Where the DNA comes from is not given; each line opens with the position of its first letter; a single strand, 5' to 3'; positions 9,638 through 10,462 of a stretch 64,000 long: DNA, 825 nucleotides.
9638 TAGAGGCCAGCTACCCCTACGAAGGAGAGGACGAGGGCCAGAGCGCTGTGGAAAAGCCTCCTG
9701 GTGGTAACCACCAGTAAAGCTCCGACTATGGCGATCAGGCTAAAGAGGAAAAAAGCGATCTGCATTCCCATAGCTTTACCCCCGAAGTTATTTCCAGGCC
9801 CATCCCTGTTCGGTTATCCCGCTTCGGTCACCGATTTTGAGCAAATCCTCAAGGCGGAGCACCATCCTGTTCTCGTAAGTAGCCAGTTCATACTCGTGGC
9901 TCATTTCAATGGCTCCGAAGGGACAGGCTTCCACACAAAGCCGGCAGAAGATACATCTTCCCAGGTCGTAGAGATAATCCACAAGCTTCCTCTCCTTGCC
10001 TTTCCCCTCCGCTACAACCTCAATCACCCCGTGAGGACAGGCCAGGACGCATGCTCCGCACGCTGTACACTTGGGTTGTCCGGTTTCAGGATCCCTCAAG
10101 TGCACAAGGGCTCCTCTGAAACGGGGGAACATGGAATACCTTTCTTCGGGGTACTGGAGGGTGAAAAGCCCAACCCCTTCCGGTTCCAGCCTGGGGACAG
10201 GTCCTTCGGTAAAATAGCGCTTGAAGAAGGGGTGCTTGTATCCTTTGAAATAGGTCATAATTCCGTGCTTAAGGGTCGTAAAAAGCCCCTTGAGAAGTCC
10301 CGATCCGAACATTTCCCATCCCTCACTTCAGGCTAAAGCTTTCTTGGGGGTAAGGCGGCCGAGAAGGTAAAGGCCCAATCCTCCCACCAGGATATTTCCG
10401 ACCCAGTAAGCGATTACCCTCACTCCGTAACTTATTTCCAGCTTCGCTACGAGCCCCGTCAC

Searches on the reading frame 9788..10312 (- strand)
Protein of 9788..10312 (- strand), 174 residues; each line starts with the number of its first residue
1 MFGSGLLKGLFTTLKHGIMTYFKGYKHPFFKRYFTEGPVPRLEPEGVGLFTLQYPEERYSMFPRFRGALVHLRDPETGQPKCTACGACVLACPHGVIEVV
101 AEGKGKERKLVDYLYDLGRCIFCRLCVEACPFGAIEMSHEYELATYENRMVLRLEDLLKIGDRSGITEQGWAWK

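Call 11: search_protein_families(library=pfam, proteins=[window:9788-10312:-])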
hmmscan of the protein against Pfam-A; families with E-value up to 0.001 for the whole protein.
window:9788-10312:- (174 aa): 13 families
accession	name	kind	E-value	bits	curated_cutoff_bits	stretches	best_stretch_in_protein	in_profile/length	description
PF00037.32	Fer4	-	3.3e-15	55.6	21.1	2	115-136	3-24/24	4Fe-4S binding domain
PF12838.12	Fer4_7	-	2.5e-13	50.7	27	1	81-134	1-52/52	4Fe-4S dicluster domain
PF13484.11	Fer4_16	-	2.4e-12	47.9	30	2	81-113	1-32/66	4Fe-4S double cluster binding domain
PF13187.11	Fer4_9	-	2.9e-12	46.9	27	2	81-135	1-52/52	4Fe-4S dicluster domain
PF12837.12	Fer4_6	-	7.9e-10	38.6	25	2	115-135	4-24/24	4Fe-4S binding domain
PF13183.11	Fer4_8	-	2.1e-09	38.2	27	0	75-96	47-68/68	4Fe-4S dicluster domain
PF13237.11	Fer4_10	-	8.1e-09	35.7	25.5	1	80-131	7-53/53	4Fe-4S dicluster domain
PF12797.12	Fer4_2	-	9.3e-09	35.1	24.5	2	80-93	8-21/22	4Fe-4S binding domain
PF14697.11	Fer4_21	-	2.5e-08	34.4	35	1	80-137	6-59/59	4Fe-4S dicluster domain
PF13534.11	Fer4_17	-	2.6e-07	31.5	22.2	0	77-96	41-60/61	4Fe-4S dicluster domain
PF12800.12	Fer4_4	-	4.6e-07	30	24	0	81-93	3-15/17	4Fe-4S binding domain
PF12798.12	Fer4_3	-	3e-06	28.1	27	0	120-134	1-15/15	4Fe-4S binding domain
PF25160.1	LdpA_Fe-S-bd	-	0.00014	22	27.6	0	79-100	25-46/49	LdpA Fe-S cluster-binding domain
